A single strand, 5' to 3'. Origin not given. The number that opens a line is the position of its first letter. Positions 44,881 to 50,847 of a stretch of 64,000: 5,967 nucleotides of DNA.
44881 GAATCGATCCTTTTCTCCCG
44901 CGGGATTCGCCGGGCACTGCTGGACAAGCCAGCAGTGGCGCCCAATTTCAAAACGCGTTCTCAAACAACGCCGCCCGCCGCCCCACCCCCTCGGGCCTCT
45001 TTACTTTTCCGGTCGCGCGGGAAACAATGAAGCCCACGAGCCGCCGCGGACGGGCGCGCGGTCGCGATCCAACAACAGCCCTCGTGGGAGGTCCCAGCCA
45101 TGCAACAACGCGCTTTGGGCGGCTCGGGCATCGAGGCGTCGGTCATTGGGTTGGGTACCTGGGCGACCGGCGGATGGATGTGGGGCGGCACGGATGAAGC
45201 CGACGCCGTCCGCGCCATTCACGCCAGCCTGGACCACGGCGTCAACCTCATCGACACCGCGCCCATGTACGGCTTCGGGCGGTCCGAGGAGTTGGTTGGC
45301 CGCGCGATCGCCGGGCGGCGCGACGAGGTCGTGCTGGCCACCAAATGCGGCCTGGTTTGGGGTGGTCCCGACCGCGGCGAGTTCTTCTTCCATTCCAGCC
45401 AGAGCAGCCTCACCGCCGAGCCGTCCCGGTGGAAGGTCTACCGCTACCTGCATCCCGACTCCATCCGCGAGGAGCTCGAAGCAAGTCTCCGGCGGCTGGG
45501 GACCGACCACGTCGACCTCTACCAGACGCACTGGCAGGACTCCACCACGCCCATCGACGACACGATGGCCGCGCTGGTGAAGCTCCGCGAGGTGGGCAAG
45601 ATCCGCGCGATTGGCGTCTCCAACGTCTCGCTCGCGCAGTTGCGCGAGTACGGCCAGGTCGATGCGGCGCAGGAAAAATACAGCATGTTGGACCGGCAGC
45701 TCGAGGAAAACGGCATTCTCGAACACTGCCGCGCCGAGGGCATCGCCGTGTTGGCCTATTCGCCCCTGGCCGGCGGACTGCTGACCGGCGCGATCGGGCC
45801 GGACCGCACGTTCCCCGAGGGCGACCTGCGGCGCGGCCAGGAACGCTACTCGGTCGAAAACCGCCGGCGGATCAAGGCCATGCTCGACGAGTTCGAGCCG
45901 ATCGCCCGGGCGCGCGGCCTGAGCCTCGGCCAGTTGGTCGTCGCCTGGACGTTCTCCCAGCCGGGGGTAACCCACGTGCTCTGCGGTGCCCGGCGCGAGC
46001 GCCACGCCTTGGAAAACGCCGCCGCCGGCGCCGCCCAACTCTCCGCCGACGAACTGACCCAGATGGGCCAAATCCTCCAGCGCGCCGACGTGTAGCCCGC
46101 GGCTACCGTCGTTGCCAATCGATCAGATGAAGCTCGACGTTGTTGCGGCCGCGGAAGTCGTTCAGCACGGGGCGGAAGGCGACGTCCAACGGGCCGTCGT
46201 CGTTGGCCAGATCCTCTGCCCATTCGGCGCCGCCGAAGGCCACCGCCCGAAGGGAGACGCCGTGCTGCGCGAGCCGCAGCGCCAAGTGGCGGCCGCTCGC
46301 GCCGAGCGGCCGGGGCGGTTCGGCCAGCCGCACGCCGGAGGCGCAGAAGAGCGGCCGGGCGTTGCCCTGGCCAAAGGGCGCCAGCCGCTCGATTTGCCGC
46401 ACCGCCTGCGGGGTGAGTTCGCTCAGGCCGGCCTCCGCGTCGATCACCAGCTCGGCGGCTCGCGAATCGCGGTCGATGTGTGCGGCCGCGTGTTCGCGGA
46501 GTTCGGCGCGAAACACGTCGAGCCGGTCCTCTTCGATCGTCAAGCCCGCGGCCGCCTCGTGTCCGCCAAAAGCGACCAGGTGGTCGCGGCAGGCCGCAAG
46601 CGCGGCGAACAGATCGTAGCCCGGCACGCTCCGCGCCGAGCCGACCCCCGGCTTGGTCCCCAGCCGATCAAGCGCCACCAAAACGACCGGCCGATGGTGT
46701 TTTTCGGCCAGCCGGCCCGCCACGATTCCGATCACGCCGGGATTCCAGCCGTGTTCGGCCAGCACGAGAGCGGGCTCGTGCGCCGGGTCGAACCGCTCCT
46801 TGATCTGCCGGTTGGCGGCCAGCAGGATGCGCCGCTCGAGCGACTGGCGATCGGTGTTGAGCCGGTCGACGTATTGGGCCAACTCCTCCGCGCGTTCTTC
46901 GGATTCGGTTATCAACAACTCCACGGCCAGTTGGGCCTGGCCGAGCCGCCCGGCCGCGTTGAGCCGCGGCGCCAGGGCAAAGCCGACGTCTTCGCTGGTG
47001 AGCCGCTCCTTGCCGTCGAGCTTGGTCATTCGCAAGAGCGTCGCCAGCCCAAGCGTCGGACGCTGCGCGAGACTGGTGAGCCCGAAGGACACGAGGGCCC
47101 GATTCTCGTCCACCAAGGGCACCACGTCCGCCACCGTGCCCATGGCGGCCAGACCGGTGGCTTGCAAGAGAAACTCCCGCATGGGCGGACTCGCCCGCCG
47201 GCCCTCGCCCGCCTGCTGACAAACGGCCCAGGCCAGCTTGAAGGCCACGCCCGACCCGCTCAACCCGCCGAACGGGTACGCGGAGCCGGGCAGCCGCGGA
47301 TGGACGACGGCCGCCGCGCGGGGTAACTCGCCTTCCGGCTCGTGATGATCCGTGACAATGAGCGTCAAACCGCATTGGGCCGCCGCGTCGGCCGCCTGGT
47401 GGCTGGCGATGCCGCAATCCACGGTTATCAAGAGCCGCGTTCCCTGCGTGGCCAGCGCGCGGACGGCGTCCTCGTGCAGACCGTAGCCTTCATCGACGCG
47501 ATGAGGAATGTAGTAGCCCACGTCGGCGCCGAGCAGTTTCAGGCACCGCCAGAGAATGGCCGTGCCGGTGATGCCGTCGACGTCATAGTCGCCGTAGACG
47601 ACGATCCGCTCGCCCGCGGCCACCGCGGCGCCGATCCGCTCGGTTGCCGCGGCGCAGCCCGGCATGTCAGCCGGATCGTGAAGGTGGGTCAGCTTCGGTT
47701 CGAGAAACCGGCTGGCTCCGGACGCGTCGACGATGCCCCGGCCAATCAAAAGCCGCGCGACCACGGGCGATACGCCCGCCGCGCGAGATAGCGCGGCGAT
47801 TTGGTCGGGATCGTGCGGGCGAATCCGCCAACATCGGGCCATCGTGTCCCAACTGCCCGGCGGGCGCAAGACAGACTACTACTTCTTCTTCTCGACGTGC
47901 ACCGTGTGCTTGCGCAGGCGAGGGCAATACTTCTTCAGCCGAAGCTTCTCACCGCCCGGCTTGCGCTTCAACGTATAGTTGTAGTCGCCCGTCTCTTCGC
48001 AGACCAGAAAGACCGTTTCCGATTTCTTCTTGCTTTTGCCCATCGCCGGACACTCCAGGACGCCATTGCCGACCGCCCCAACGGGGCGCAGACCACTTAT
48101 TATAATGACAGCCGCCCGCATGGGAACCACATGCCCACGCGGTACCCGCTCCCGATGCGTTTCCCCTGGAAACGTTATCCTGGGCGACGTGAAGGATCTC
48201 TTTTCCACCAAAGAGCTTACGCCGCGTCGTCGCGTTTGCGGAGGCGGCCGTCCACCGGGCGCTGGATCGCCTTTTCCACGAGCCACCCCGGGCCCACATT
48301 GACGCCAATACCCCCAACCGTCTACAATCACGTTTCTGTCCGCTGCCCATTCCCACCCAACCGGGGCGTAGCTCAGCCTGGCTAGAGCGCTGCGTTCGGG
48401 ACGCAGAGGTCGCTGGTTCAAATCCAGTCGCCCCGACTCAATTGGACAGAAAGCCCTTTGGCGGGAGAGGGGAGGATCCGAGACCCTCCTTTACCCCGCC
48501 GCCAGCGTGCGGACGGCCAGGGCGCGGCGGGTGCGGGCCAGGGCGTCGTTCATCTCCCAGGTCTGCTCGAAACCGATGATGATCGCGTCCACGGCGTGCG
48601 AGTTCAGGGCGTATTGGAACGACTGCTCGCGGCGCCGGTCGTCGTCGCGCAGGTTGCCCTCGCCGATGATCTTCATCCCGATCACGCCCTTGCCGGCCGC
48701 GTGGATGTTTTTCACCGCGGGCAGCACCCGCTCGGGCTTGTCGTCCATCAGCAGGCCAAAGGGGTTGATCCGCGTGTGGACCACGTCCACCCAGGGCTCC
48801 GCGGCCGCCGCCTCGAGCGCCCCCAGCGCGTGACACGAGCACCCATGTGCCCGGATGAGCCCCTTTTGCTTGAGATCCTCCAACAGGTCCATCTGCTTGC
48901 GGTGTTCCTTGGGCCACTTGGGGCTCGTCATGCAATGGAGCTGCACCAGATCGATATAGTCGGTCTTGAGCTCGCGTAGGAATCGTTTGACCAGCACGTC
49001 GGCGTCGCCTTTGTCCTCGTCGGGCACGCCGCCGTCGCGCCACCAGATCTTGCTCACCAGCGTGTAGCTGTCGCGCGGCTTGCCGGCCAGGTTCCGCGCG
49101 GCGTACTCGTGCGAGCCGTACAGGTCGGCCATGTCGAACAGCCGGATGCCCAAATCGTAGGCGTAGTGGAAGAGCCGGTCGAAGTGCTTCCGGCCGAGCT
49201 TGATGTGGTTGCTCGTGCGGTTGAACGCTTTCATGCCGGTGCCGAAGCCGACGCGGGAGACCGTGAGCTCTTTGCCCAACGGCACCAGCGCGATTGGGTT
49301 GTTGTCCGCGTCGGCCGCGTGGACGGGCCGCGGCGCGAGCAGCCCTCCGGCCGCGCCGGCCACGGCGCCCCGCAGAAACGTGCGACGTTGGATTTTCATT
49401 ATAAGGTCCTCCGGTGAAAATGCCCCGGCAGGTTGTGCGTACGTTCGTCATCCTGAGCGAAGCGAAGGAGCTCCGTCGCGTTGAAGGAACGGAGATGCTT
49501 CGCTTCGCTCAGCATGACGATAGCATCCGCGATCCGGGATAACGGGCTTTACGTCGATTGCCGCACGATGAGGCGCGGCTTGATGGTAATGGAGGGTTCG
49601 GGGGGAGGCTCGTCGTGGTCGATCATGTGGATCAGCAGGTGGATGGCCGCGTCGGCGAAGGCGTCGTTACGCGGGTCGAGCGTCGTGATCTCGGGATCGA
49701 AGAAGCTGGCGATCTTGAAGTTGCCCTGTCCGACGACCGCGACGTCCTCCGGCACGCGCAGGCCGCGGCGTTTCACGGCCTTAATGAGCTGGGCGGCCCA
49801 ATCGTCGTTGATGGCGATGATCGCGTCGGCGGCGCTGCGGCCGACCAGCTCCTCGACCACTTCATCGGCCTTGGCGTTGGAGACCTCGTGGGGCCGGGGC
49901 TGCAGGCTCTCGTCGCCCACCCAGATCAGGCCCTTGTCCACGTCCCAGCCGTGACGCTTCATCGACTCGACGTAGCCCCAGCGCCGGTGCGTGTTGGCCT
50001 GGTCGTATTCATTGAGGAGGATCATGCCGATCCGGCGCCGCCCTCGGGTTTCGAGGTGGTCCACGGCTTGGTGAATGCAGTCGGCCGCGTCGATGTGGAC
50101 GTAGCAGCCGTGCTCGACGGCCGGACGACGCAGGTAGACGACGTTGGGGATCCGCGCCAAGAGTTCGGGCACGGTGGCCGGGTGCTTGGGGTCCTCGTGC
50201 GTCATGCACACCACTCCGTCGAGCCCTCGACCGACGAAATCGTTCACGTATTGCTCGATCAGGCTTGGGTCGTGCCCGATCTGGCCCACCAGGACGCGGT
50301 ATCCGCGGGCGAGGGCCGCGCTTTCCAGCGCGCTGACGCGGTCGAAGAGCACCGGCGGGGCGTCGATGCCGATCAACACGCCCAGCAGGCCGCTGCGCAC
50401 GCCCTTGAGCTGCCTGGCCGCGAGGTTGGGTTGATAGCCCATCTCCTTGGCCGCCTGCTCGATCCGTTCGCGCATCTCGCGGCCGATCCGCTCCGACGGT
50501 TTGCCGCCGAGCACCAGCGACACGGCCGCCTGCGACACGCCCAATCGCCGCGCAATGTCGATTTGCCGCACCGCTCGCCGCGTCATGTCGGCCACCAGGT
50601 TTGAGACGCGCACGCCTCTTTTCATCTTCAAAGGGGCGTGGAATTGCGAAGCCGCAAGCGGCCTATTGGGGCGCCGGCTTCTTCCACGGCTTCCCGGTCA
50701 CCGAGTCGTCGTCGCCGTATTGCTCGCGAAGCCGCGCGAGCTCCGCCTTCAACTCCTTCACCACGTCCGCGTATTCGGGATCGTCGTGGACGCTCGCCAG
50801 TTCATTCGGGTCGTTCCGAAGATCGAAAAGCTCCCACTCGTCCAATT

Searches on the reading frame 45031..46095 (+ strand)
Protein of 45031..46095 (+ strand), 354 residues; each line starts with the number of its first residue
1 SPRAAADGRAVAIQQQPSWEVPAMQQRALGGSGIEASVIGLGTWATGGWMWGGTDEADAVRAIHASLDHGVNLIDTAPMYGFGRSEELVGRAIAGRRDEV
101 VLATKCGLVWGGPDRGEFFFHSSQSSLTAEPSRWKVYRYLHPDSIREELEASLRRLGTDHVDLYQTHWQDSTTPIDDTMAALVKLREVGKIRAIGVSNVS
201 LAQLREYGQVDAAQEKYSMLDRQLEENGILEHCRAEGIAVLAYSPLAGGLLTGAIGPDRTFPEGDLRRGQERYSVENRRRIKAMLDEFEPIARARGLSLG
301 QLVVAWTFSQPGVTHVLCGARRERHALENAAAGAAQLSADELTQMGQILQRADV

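Call 55: search_protein_families(library=pfam, proteins=[window:45031-46095:+], max_evalue=0.0001)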
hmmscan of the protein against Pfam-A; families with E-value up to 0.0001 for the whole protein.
window:45031-46095:+ (354 aa): 1 family
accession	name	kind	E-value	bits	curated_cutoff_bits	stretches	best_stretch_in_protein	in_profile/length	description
PF00248.27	Aldo_ket_red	-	2e-70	237.6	24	1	39-348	2-289/291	Aldo/keto reductase family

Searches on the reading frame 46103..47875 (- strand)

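Call 55: search_protein_families(library=pfam, proteins=[window:46103-47875:-], max_evalue=0.0001)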
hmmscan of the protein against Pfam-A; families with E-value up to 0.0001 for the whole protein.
window:46103-47875:- (590 aa): 3 families
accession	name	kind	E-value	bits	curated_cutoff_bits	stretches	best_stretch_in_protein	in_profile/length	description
PF17768.7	RecJ_OB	-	2.2e-26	92.4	27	1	478-586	1-107/107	RecJ OB domain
PF01368.27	DHH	-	4.1e-25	88.9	28.1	1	90-223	1-107/125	DHH family, N-terminal domain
PF02272.25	DHHA1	-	1.2e-14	55.1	25.9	1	369-461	4-98/102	DHHA1 domain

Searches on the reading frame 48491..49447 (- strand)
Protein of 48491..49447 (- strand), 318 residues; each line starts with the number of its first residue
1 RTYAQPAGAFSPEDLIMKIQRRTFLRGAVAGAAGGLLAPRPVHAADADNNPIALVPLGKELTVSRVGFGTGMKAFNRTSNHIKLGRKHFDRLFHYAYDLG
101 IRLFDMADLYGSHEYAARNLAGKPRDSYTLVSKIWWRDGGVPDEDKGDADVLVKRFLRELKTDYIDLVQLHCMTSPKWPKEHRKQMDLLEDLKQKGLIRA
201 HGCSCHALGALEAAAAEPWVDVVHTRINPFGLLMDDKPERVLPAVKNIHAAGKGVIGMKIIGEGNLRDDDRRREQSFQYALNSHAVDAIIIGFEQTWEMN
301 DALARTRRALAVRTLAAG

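Call 55: search_protein_families(library=pfam, proteins=[window:48491-49447:-], max_evalue=0.0001)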
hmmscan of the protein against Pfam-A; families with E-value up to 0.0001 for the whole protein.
window:48491-49447:- (318 aa): 1 family
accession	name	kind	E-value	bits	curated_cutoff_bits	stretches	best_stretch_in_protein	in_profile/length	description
PF00248.27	Aldo_ket_red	-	2.5e-27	96.2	24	1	74-293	8-219/291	Aldo/keto reductase family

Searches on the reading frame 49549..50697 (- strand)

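Call 55: search_protein_families(library=pfam, proteins=[window:49549-50697:-], max_evalue=0.0001)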
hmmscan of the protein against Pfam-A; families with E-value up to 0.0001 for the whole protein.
window:49549-50697:- (382 aa): 3 families
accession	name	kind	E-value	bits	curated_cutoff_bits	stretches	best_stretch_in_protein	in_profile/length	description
PF13377.12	Peripla_BP_3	-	6.4e-30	104.9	26.5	1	212-382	1-167/167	Periplasmic binding protein-like domain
PF00356.27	LacI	-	4.3e-11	42.9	27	1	47-91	4-46/46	Bacterial regulatory proteins, lacI family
PF00532.27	Peripla_BP_1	-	2.8e-10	40.6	22.2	1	105-365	4-267/281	Periplasmic binding proteins and sugar binding domain of LacI family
